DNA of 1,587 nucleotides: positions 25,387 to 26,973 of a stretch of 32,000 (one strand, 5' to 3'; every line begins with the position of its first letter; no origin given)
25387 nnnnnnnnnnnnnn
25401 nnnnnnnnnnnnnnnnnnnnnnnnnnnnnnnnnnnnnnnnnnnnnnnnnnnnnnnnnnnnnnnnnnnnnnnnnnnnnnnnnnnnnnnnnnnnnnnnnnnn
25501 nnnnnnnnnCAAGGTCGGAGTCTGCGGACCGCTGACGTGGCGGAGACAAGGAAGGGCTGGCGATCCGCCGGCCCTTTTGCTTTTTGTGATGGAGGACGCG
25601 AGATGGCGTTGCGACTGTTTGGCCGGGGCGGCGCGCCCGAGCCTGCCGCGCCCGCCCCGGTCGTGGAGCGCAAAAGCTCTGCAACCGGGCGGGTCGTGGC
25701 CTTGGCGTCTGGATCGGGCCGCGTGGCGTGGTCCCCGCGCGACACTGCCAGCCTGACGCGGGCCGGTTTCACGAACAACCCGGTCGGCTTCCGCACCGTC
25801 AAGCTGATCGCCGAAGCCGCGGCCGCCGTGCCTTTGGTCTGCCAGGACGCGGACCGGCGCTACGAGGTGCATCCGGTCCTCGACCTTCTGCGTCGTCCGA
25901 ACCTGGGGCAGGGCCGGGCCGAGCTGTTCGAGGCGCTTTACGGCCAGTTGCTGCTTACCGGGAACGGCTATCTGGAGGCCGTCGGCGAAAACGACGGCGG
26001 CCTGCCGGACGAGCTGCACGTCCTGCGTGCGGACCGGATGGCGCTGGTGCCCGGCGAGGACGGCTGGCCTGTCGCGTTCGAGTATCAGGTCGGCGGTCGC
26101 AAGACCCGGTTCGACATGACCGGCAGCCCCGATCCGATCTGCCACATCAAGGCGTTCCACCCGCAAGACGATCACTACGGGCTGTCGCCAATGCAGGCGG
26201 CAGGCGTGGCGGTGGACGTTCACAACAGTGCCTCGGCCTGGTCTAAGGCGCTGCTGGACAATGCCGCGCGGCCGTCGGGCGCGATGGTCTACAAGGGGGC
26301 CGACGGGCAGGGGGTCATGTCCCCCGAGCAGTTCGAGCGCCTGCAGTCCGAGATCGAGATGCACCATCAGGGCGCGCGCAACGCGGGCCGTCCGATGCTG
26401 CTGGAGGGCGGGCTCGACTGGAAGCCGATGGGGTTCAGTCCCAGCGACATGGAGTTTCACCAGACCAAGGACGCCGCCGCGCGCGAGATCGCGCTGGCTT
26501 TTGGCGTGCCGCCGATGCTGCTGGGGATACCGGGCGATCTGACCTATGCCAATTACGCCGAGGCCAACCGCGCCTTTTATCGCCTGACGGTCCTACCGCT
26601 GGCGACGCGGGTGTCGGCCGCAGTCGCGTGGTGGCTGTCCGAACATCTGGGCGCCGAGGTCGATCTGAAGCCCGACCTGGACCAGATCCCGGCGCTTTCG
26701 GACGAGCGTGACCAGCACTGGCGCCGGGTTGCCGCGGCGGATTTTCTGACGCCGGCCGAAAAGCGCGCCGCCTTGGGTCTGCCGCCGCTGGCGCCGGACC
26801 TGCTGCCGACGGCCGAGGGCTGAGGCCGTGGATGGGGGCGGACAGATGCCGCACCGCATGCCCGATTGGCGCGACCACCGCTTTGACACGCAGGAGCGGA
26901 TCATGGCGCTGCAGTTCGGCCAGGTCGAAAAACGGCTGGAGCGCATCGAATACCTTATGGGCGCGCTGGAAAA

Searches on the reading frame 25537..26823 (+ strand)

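Call 7: search_protein_families(library=pfam, proteins=[window:25537-26823:+], max_evalue=0.01)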
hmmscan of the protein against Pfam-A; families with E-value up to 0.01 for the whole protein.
window:25537-26823:+ (428 aa): 1 family
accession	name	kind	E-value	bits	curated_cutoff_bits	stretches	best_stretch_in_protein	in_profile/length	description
PF04860.17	Phage_portal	-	1.3e-86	291.2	39.1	1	83-414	2-321/321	Phage portal protein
